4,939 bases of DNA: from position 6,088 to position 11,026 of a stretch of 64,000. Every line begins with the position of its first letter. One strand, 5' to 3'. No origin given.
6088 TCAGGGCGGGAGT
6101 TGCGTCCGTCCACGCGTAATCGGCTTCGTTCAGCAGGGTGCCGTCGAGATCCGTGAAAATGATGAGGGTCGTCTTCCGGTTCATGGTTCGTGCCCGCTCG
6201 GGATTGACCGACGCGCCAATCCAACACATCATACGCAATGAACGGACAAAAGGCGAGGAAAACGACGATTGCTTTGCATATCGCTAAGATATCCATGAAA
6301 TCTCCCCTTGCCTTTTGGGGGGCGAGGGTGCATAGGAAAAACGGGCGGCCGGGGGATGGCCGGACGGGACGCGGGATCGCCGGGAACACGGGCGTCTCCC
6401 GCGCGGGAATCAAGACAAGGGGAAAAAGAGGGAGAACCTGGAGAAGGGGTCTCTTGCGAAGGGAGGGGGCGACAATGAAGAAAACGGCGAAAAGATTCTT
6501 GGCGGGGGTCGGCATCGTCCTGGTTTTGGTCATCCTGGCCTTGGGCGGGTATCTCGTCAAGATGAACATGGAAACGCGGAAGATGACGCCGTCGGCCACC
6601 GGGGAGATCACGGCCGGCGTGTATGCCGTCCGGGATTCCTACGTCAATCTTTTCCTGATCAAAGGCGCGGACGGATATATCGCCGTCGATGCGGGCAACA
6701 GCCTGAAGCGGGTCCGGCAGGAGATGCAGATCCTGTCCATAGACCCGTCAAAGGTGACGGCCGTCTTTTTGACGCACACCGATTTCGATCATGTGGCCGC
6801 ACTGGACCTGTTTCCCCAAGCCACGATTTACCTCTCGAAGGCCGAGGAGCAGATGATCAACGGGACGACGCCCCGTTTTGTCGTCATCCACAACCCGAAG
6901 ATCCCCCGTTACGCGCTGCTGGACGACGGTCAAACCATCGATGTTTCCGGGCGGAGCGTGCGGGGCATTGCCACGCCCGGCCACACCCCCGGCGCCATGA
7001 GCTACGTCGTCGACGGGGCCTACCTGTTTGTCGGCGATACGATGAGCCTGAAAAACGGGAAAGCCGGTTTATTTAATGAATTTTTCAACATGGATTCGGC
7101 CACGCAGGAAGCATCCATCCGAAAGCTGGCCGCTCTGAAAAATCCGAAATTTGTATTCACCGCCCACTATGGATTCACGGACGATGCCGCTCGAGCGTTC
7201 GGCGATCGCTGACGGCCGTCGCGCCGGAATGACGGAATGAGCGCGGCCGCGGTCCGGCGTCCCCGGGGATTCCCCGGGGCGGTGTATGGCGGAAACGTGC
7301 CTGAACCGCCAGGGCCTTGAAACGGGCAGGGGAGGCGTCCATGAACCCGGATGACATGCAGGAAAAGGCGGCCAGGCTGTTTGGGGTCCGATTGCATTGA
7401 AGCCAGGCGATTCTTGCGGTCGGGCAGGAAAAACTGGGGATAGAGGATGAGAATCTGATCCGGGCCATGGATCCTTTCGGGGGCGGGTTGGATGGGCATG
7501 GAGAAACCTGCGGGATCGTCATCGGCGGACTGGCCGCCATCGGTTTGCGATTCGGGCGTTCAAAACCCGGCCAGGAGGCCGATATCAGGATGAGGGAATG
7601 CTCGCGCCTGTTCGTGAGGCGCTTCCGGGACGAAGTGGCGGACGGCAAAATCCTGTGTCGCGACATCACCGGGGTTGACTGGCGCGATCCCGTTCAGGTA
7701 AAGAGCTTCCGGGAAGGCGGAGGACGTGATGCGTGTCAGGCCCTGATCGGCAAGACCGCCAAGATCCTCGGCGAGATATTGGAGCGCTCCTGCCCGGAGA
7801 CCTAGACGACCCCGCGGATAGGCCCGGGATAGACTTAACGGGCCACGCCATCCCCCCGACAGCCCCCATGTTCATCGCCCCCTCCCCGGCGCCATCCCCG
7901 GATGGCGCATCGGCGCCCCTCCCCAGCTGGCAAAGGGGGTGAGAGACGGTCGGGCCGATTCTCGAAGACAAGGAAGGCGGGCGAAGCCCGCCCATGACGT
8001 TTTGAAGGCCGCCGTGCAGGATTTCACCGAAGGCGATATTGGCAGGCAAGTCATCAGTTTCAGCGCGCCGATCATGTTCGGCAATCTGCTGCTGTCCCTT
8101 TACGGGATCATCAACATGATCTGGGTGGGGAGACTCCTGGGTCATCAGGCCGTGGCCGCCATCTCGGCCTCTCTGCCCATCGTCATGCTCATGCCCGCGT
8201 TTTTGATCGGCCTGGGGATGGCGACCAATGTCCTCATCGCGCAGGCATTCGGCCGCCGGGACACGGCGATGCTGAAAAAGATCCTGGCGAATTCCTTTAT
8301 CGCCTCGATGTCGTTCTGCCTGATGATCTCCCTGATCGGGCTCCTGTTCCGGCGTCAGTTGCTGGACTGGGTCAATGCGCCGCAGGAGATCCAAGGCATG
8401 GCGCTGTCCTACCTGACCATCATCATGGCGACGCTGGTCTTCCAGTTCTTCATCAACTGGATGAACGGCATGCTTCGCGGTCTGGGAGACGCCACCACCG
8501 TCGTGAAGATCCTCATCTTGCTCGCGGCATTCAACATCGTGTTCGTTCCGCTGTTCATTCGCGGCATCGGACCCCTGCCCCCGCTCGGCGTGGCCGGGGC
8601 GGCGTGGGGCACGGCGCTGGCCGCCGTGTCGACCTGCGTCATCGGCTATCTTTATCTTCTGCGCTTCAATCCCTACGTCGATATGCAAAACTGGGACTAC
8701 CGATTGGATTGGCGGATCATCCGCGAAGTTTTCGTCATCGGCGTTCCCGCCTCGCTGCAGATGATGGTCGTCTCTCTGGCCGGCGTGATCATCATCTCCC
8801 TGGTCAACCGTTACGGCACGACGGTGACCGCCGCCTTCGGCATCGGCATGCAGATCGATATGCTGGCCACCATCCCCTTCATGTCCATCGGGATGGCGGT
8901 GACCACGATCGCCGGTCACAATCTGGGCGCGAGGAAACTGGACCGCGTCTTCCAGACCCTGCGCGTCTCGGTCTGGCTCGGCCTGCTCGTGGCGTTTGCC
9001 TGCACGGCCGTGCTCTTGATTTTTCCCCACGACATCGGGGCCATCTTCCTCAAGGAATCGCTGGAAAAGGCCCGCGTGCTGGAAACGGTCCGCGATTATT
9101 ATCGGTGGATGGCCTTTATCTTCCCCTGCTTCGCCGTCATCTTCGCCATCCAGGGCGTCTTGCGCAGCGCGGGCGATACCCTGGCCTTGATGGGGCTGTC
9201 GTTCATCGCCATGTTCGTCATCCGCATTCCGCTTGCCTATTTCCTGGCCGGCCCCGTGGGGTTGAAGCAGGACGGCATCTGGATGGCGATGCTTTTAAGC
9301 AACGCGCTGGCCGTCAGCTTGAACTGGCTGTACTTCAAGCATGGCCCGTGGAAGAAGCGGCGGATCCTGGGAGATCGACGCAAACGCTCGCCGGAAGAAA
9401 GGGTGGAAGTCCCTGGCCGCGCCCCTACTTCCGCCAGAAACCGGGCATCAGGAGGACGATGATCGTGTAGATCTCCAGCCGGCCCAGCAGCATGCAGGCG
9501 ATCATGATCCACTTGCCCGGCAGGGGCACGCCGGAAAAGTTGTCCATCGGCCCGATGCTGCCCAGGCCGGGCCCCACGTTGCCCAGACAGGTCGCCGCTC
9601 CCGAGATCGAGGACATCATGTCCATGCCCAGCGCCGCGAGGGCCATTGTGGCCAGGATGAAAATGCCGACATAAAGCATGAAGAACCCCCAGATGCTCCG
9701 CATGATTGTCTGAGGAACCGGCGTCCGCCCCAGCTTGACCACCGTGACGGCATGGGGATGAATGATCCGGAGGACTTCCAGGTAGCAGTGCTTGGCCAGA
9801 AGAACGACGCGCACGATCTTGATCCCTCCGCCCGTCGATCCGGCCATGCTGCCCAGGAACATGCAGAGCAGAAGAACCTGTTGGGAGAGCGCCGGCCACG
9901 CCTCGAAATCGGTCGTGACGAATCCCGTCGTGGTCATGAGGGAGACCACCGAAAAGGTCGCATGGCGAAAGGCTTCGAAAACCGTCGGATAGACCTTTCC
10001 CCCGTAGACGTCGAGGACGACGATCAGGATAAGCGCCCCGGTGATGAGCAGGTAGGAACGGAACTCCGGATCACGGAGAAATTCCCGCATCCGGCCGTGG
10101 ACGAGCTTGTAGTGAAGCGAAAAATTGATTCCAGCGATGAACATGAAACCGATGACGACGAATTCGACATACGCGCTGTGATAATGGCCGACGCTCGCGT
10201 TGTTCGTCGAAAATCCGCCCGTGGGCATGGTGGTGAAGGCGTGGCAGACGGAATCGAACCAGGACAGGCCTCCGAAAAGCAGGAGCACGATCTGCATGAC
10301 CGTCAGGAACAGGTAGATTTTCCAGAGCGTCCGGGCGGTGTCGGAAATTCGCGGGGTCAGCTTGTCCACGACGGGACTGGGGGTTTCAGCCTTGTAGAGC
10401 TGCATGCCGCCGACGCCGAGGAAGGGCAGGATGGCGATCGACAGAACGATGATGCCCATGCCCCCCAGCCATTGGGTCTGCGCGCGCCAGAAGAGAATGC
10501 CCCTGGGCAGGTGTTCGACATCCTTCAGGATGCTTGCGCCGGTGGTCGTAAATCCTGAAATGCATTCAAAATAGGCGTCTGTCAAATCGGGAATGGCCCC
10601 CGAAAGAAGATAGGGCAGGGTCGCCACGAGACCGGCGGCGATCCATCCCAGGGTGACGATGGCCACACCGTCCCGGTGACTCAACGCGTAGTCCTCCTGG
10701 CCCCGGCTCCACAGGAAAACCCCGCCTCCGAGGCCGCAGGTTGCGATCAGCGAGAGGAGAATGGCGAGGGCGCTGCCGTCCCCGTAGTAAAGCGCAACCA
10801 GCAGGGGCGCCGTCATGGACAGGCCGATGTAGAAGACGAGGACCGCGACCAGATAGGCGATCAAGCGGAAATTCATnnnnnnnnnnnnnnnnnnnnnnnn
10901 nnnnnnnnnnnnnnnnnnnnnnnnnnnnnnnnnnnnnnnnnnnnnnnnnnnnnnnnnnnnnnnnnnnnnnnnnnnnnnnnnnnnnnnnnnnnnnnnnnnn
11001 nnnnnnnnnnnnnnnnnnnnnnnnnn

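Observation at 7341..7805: Candidate selenocysteine-containing C_GCAxxG_C_C redox protein (TGA at the first invariant Cys)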

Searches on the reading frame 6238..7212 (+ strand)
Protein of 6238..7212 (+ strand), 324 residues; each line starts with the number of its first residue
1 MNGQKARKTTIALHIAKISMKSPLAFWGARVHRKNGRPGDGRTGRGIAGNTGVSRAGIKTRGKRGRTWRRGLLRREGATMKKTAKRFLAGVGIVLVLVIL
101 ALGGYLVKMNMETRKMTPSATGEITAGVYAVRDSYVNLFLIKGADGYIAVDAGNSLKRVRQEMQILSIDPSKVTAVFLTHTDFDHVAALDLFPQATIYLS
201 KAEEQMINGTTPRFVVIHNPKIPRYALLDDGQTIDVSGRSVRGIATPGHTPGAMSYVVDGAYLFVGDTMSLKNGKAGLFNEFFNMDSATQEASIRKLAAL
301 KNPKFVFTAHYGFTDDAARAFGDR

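Call 11: search_protein_families(library=pfam, proteins=[window:6238-7212:+], max_evalue=0.001)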
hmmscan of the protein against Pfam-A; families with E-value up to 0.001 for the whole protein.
window:6238-7212:+ (324 aa): 3 families
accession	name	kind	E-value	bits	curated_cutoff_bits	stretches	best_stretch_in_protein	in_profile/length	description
PF00753.33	Lactamase_B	-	2.7e-18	67.1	22.7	1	133-310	3-196/196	Metallo-beta-lactamase superfamily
PF12706.13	Lactamase_B_2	-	2e-07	31.3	27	1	148-271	3-146/200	Beta-lactamase superfamily domain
PF19583.5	ODP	-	1.4e-05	25.5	27.2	1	136-271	3-139/194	ODP family beta lactamase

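Call 48: list_cluster_members(proteins=[window:7467-7802:+, window:6238-7209:+, window:44718-45314:+, P0007, P0037])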
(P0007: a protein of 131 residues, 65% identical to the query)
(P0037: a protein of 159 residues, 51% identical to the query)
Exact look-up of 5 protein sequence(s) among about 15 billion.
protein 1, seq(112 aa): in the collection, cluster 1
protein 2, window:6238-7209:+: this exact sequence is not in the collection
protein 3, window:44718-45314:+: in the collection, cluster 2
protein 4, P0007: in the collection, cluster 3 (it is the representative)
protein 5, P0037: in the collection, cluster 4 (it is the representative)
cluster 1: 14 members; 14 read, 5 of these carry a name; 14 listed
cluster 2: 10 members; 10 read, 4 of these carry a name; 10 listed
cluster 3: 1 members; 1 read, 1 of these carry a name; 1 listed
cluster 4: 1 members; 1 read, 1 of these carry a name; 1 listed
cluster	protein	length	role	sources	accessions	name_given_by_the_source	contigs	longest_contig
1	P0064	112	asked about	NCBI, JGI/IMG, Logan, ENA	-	C_GCAxxG_C_C family probable redox protein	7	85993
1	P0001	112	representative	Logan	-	-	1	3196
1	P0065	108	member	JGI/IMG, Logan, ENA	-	C_GCAxxG_C_C family probable redox protein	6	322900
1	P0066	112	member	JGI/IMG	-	C_GCAxxG_C_C family probable redox protein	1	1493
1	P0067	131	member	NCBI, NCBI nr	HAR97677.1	MAG TPA: hypothetical protein DCS11_02020 [Syntrophus sp. (in: bacteria)] | hypothetical protein [Syntrophus sp. (in: bacteria)]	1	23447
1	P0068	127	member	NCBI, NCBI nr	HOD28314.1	MAG TPA: C-GCAxxG-C-C family protein [Syntrophales bacterium] | C-GCAxxG-C-C family protein [Syntrophales bacterium]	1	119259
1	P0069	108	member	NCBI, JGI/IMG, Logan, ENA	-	-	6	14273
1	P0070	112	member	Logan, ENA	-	-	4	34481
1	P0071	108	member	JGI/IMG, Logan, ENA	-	-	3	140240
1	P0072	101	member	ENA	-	-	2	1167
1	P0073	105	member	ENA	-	-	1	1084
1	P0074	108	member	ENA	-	-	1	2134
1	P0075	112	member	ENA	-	-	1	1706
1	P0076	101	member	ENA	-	-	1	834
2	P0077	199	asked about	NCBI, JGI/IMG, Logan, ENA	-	recombination protein RecR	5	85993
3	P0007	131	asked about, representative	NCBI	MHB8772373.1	MAG: C-GCAxxG-C-C family protein [Syntrophales bacterium]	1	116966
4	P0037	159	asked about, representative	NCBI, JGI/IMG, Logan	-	C_GCAxxG_C_C family probable redox protein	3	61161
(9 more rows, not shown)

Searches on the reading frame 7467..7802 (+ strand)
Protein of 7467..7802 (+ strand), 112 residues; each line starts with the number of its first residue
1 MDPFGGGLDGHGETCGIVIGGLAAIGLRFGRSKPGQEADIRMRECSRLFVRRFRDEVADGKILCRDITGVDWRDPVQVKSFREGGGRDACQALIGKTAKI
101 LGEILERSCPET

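Call 4: search_protein_families(library=pfam, proteins=[window:7467-7802:+], max_evalue=0.01)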
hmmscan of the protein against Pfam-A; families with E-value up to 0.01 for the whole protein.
seq(112 aa): 1 family
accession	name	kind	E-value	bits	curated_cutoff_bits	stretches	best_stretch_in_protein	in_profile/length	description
PF09719.15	C_GCAxxG_C_C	-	1.2e-15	58.1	27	1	2-104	27-118/118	Putative redox-active protein (C_GCAxxG_C_C)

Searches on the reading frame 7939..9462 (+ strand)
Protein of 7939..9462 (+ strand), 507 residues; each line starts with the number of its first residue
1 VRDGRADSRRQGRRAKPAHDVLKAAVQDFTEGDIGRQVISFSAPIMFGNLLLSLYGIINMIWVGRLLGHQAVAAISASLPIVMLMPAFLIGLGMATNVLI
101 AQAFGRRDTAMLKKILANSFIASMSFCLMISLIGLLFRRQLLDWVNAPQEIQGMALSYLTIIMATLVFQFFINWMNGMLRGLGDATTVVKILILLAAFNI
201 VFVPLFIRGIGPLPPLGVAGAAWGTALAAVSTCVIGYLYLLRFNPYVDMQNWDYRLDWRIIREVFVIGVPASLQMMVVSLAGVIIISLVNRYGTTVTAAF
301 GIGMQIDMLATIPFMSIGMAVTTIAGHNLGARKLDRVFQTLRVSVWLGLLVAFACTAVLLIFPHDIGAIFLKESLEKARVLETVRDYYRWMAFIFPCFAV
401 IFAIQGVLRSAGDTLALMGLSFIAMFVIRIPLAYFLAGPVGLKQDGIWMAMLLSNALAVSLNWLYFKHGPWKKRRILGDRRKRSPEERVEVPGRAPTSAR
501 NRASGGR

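Call 11: search_protein_families(library=pfam, proteins=[window:7939-9462:+], max_evalue=0.001)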
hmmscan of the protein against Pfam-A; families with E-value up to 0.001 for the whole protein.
window:7939-9462:+ (507 aa): 2 families
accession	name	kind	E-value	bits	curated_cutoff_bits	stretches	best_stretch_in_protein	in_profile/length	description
PF01554.23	MatE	-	2.9e-62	209.5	24.9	2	270-435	1-161/161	MatE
PF01943.22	Polysacc_synt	-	0.00041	20.3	28.2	1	36-95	205-264/274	Polysaccharide biosynthesis protein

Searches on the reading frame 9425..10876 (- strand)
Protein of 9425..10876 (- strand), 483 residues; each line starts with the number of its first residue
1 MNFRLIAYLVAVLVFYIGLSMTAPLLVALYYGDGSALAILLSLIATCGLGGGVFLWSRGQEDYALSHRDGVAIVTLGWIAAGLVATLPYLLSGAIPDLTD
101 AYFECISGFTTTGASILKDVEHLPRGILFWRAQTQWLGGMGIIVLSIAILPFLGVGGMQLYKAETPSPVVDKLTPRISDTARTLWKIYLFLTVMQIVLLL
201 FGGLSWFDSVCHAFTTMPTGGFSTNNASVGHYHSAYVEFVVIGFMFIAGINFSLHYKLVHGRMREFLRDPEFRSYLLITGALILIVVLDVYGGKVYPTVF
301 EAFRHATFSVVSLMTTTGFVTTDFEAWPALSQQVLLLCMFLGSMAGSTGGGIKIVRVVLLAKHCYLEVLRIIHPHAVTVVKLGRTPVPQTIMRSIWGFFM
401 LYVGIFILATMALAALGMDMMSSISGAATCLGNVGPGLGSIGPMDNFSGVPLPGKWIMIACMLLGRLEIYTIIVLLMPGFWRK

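Call 11: search_protein_families(library=pfam, proteins=[window:9425-10876:-], max_evalue=0.001)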
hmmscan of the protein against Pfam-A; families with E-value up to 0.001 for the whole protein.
window:9425-10876:- (483 aa): 1 family
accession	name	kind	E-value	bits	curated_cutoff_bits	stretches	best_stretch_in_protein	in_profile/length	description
PF02386.22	TrkH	-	2.6e-76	257.6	27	1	50-476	15-490/502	Cation transport protein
